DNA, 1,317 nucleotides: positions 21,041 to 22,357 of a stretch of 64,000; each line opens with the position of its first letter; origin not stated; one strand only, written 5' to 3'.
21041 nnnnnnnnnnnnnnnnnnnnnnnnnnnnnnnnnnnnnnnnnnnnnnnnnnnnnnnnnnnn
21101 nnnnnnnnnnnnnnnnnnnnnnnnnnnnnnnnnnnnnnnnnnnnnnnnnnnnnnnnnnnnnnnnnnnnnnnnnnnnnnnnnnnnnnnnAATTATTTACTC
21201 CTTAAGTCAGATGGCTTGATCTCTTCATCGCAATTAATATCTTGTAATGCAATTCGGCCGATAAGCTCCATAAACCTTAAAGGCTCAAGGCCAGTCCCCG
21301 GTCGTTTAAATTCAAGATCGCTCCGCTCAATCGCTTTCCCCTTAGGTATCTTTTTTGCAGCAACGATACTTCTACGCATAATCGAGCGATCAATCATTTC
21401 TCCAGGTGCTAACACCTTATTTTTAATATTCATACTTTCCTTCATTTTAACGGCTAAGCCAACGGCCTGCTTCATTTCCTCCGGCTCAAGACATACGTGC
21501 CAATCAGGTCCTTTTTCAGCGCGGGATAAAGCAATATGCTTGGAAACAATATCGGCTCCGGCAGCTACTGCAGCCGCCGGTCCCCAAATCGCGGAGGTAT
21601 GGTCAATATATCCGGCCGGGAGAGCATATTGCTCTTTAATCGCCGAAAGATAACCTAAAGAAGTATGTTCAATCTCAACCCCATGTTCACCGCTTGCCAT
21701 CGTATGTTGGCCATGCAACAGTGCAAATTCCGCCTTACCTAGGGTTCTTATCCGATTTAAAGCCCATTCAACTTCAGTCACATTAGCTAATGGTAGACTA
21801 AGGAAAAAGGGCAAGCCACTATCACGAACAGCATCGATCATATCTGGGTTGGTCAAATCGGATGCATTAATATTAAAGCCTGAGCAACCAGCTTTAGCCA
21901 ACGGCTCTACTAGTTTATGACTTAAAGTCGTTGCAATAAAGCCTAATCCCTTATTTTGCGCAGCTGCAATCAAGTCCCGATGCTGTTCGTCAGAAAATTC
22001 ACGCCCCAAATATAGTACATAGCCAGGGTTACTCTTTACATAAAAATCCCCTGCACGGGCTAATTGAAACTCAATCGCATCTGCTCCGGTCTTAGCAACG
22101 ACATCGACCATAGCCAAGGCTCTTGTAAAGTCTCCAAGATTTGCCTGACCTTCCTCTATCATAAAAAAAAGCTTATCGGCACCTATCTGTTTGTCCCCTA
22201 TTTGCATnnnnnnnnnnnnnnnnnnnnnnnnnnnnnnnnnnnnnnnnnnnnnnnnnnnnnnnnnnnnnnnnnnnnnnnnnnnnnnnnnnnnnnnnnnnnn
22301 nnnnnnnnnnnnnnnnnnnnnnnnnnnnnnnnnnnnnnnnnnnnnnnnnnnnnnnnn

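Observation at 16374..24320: Nonulosonic-acid pathway with two NeuB-family synthase paralogs and an unusual enzyme set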

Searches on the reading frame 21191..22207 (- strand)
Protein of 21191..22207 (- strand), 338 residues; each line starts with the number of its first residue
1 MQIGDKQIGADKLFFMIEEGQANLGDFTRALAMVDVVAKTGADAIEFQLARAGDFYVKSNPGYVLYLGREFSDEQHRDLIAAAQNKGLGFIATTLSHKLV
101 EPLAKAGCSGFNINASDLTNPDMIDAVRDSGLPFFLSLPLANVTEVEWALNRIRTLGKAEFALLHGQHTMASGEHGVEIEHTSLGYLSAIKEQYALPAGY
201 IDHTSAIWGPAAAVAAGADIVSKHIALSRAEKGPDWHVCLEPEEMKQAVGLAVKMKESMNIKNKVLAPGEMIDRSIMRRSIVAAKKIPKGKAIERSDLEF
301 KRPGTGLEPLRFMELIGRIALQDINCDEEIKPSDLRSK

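Call 3: search_protein_families(library=pfam, proteins=[window:21191-22207:-])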
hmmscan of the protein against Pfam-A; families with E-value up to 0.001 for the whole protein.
window:21191-22207:- (338 aa): 2 families
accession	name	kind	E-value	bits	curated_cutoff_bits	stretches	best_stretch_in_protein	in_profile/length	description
PF03102.20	NeuB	-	2.7e-36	125.7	22.1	1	33-259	1-236/241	NeuB family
PF08666.17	SAF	-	3e-08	34.5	21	1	278-336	1-63/63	SAF domain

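Call 4: search_protein_families(library=ncbifam, proteins=[window:21191-22207:-])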
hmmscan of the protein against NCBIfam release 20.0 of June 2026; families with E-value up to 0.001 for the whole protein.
window:21191-22207:- (338 aa): 2 families
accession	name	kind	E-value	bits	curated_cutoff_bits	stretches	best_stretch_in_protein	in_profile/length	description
TIGR03569.1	NeuB_NnaB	equivalog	8.5e-55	186.1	399.65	1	17-330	5-329/329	N-acetylneuraminate synthase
TIGR03586.1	PseI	equivalog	5.4e-39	134.3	340.25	1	17-328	5-325/327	pseudaminic acid synthase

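Call 11: find_homologous_proteins(query=window:21191-22207:-)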
Query window:21191-22207:- (338 aa): 903 proteins with E <= 0.001 among 8000 candidates; the best 120 are listed.
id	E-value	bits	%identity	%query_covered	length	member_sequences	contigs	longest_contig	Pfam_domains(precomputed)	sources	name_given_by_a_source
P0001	5.1e-221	750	100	100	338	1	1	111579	PF03102.21,PF08666.18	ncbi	ncbi:MAG: N-acetylneuraminate synthase family protein [bacterium]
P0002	1.5e-153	529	69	99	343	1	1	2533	PF03102.21,PF08666.18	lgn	-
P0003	4.0e-152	524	68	99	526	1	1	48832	PF03102.21,PF08666.18,PF13420.14,PF13302.14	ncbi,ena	-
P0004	1.0e-150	520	66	99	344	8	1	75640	PF03102.21,PF08666.18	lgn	-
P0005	1.1e-149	516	66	99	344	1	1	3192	PF03102.21,PF08666.18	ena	-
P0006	2.9e-147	508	66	99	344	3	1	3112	PF03102.21,PF08666.18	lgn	-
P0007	3.0e-147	508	67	99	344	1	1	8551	PF03102.21,PF08666.18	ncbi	-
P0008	4.7e-145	501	65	99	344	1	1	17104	PF03102.21,PF08666.18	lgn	-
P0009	8.9e-143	493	64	99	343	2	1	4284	PF03102.21,PF08666.18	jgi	-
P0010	1.8e-142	492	64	99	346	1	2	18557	PF03102.21,PF08666.18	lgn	-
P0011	3.9e-140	485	64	100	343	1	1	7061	PF03102.21,PF08666.18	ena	-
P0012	4.4e-140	485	66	99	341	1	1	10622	PF03102.21,PF08666.18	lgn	-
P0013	3.7e-139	482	64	99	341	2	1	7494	PF03102.21,PF08666.18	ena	-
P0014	5.7e-139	481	65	99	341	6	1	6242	PF03102.21,PF08666.18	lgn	-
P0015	1.4e-138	480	65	99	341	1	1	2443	PF03102.21,PF08666.18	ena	-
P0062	7.3e-121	421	55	100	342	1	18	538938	PF03102.21,PF08666.18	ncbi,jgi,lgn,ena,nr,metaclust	ncbi:MAG: hypothetical protein A2W61_03115 [Deltaproteobacteria bacterium RIFCSPLOWO2_01_44_7]|nr:MA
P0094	5.8e-117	409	54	99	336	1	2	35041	PF03102.21,PF08666.18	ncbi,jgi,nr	ncbi:MAG: N-acetylneuraminate synthase family protein [Salinivirgaceae bacterium]|jgi:N,N'-diacetyll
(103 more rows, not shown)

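Call 12: find_encoding_contigs(protein=P0001, flank=10000, max_places=3)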
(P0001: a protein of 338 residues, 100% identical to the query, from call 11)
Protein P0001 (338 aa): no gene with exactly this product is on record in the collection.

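Call 13: find_encoding_contigs(protein=P0062, flank=10000, max_places=3)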
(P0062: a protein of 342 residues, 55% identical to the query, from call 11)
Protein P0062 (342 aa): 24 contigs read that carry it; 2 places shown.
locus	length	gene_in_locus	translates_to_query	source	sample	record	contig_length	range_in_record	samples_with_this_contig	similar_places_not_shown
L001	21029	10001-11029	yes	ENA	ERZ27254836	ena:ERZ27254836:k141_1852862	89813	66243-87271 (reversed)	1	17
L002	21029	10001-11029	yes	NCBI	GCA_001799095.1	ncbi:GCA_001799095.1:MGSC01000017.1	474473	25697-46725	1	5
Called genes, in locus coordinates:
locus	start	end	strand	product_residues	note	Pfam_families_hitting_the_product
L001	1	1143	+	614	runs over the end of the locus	PF00664:ABC_membrane, PF00005:ABC_tran, PF02463:SMC_N (faint)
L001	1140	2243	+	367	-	-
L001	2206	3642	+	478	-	-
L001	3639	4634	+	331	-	PF03102:NeuB, PF08666:SAF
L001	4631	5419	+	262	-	PF02348:CTP_transf_3, PF12804:NTP_transf_3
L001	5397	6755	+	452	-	PF00202:Aminotran_3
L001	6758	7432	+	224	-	PF02353:CMAS (weak), PF13489:Methyltransf_23, PF08241:Methyltransf_11, PF08242:Methyltransf_12, PF13649:Methyltransf_25, PF13847:Methyltransf_31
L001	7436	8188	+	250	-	PF02348:CTP_transf_3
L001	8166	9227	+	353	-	PF03102:NeuB, PF08666:SAF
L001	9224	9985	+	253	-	PF00106:adh_short, PF01370:Epimerase (weak), PF13561:adh_short_C2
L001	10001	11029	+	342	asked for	PF03102:NeuB, PF08666:SAF (weak)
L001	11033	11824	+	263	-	PF00106:adh_short, PF08659:KR (weak), PF13561:adh_short_C2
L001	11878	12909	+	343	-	PF04101:Glyco_tran_28_C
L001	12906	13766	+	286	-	PF00551:Formyl_trans_N, PF02911:Formyl_trans_C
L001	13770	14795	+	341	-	PF01488:Shikimate_DH (weak), PF01210:NAD_Gly3P_dh_N (weak), PF03446:NAD_binding_2 (weak), PF03807:F420_oxidored (weak)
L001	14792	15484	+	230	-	PF02585:PIG-L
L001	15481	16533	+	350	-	PF04321:RmlD_sub_bind, PF05368:NmrA, PF01073:3Beta_HSD, PF01370:Epimerase, PF02719:Polysacc_synt_2, PF07993:NAD_binding_4, PF13460:NAD_binding_10, PF16363:GDP_Man_Dehyd, +2 more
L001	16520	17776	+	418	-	-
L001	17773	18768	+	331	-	PF01408:GFO_IDH_MocA (weak)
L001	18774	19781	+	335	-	PF01408:GFO_IDH_MocA (weak)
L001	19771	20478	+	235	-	PF00106:adh_short, PF01370:Epimerase (weak), PF13561:adh_short_C2, PF23441:SDR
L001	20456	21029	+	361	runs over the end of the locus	PF01761:DHQ_synthase, PF24621:DHQS_C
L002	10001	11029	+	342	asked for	PF03102:NeuB, PF08666:SAF (weak)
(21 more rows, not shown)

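Call 15: find_encoding_contigs(protein=P0094, flank=10000, max_places=2)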
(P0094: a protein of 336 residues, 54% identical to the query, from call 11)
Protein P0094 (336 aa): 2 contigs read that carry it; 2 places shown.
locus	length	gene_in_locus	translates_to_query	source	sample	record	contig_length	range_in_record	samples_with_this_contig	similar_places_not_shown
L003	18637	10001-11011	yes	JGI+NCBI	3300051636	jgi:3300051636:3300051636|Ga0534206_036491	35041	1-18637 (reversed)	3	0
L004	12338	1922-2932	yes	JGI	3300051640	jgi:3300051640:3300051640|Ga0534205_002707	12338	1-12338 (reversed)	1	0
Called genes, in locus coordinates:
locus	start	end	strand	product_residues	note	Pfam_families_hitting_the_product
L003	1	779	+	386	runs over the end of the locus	PF01370:Epimerase, PF04321:RmlD_sub_bind (weak), PF16363:GDP_Man_Dehyd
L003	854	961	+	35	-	-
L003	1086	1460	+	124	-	PF13366:PDDEXK_3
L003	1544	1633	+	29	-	-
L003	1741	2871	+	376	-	PF04321:RmlD_sub_bind (weak), PF01370:Epimerase, PF16363:GDP_Man_Dehyd, PF01370:Epimerase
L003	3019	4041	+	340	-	PF04326:SLFN_AlbA_2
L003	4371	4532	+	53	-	-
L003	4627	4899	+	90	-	PF01978:TrmB (weak), PF13412:HTH_24 (weak)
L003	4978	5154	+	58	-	-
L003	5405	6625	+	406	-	PF03446:NAD_binding_2 (weak), PF03721:UDPG_MGDP_dh_N, PF00984:UDPG_MGDP_dh, PF03720:UDPG_MGDP_dh_C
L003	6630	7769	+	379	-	PF02350:Epimerase_2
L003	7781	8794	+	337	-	PF01073:3Beta_HSD, PF01370:Epimerase, PF02719:Polysacc_synt_2, PF04321:RmlD_sub_bind (weak), PF07993:NAD_binding_4, PF16363:GDP_Man_Dehyd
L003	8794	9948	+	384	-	PF00155:Aminotran_1_2, PF01041:DegT_DnrJ_EryC1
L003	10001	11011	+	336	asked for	PF03102:NeuB, PF08666:SAF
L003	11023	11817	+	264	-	PF00106:adh_short, PF13561:adh_short_C2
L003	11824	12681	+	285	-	PF00248:Aldo_ket_red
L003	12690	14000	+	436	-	PF00202:Aminotran_3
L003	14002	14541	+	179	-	PF13302:Acetyltransf_3, PF13420:Acetyltransf_4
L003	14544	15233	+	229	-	PF02348:CTP_transf_3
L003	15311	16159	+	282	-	PF03328:HpcH_HpaI, PF15617:C-C_Bond_Lyase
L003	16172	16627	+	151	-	PF19315:MC_hydratase, PF01575:MaoC_dehydratas, PF13452:FAS1_DH_region (weak)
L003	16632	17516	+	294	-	PF03328:HpcH_HpaI, PF15617:C-C_Bond_Lyase, PF01274:MS_TIM-barrel (weak)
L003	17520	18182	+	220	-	PF17836:PglD_N (weak), PF25084:LbH_EIF2B (weak), PF25087:GMPPB_C, PF00132:Hexapep (weak)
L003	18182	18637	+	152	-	?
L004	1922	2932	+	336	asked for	PF03102:NeuB, PF08666:SAF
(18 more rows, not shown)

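Call 25: search_solved_structures(query=window:21191-22207:-, show_alignments=2, max_evalue=0.001)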
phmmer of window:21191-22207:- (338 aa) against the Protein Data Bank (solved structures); distinct sequences matched with E-value up to 0.001: 8.
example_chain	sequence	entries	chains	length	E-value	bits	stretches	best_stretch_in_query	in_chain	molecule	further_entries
6ncs_A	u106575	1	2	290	6.8e-29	104.3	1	3-253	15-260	N-acetylneuraminic acid (Sialic acid) synthetase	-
8h2c_A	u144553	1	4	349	6e-22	81.5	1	1-335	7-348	Pseudaminic acid synthase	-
1vli_A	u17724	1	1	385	5.8e-20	75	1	2-333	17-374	Spore coat polysaccharide biosynthesis protein spsE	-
2wqp_A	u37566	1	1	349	6.5e-19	71.5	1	2-335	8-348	POLYSIALIC ACID CAPSULE BIOSYNTHESIS PROTEIN SIAC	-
1xuu_A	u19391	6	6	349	6.5e-19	71.5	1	2-335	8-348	polysialic acid capsule biosynthesis protein SiaC | N-acetylneuraminate synthase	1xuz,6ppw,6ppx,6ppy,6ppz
4ipj_A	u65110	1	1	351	1.8e-18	70.1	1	2-335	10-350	Polysialic acid capsule biosynthesis protein SiaC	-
4ipi_A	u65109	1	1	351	4.6e-18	68.7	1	2-335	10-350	Polysialic acid capsule biosynthesis protein SiaC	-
3g8r_A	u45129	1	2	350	2e-06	30.5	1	70-304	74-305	Probable spore coat polysaccharide biosynthesis protein E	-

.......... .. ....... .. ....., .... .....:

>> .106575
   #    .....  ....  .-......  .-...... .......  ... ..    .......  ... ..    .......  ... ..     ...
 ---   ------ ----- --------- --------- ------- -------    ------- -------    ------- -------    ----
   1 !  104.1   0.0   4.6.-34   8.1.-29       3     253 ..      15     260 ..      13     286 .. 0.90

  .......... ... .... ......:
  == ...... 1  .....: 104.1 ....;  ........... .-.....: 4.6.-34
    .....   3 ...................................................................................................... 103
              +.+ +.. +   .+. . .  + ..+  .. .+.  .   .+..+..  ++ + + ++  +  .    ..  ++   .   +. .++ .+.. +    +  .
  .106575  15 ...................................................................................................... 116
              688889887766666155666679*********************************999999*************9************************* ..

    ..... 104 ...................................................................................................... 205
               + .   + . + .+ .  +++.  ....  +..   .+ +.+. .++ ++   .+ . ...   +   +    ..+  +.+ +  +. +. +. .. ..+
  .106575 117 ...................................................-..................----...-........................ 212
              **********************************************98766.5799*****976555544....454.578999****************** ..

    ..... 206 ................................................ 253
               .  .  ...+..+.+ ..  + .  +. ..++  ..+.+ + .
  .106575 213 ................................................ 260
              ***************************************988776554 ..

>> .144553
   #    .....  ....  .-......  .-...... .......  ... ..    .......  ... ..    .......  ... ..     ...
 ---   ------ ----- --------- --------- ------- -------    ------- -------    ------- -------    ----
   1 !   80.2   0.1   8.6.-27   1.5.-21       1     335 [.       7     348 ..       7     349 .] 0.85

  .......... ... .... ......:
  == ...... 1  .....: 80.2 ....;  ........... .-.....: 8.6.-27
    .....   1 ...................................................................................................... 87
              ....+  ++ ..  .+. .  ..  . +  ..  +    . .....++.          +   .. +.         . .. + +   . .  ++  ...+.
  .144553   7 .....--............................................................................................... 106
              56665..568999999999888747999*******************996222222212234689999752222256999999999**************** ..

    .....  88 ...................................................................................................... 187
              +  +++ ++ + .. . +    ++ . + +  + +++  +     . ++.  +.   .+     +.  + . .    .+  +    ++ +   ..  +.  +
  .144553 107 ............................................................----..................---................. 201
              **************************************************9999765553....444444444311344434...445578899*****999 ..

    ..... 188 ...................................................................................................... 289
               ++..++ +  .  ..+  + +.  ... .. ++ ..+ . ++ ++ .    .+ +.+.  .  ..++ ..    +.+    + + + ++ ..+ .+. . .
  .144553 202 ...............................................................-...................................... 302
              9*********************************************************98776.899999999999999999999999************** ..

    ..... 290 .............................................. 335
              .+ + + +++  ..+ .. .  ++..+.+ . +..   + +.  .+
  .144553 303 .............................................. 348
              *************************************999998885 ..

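Call 27: find_related_loci(query=A1, collection=genome_contigs, flank=10000)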
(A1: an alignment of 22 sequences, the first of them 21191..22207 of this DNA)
Query A1 (338 aa) in genome_contigs; peptide patterns used: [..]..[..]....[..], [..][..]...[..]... (x = any residue, [..] = any of these).
44 stretches matched a pattern; 16 encode a relative of the query (tblastn E <= 1e-3); 16 distinct loci.
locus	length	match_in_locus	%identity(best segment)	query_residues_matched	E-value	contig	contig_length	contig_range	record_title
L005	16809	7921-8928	68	1-336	7e-160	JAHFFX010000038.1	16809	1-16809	MAG: Candidatus Omnitrophota bacterium isolate nzgw301 NODE_3881_length_16810_cov_2.886452, whole genome shotgun sequenc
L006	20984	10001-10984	59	11-338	4e-135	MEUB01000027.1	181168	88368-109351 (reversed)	MAG: candidate division WOR-1 bacterium RIFOXYB2_FULL_37_13 rifoxyb2_full_scaffold_34, whole genome shotgun sequence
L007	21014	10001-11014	57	1-338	7e-130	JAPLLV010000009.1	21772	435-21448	MAG: Candidatus Omnitrophota bacterium isolate LacPavin_0920_WC90_MAG_47_10 LacPavin_0920_WC90_scaffold_405197, whole ge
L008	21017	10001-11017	55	1-338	4e-129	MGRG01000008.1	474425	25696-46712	MAG: Deltaproteobacteria bacterium RIFCSPHIGHO2_01_FULL_43_49 rifcsphigho2_01_scaffold_37, whole genome shotgun sequence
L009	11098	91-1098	58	1-336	1e-121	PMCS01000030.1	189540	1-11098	MAG: Candidatus Omnitrophota bacterium isolate fen_1318 73.20120700_E3M.124_contig_1445, whole genome shotgun sequence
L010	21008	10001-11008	52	1-336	1e-120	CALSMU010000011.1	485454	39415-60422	MAG: uncultured Flavobacteriales bacterium isolate AF_MB37 genome assembly, contig: contig_2180_AF_MB37, whole genome sh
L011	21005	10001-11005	51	1-335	3e-113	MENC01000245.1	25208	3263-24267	MAG: Bacteroidetes bacterium GWA2_30_7 gwa2_scaffold_5502, whole genome shotgun sequence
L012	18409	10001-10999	50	3-335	2e-111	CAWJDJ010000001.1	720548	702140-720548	MAG: uncultured Verrucomicrobiae bacterium isolate MFD04944.bin.2.161 genome assembly, contig: contig_11622, whole genom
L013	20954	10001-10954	52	1-318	1e-110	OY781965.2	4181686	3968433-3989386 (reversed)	MAG: Bacteroidales bacterium isolate 351424ce-103a-4fdb-9a77-f202f7f12de1 genome assembly, chromosome: 1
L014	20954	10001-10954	52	1-318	2e-110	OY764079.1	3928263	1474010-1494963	MAG: Bacteroidales bacterium isolate db5b4c7c-2a0e-4d21-a2ad-7e45facec811 genome assembly, chromosome: 1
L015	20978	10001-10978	52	3-328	1e-105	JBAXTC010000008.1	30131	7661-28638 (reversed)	MAG: Verrucomicrobiota bacterium isolate ELA625 MAG625_8, whole genome shotgun sequence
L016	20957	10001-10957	52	11-328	3e-103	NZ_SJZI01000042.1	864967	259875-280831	Flaviaesturariibacter flavus strain 17J68-12 scf7180000001641, whole genome shotgun sequence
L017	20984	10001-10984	48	1-328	1e-102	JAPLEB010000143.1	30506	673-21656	MAG: Bacteroidia bacterium isolate LacPavin_0920_SED5_MAG_39_21 LacPavin_0920_SED5_scaffold_529771, whole genome shotgun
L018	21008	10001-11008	46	1-336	3e-100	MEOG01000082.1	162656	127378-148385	MAG: Bacteroidetes bacterium GWF2_35_48 gwf2_scaffold_446, whole genome shotgun sequence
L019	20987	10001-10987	48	1-330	3e-95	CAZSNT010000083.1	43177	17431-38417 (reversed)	MAG TPA_asm: uncultured Victivallales bacterium isolate SRP167671_co1_107 genome assembly, contig: NODE_967_length_43177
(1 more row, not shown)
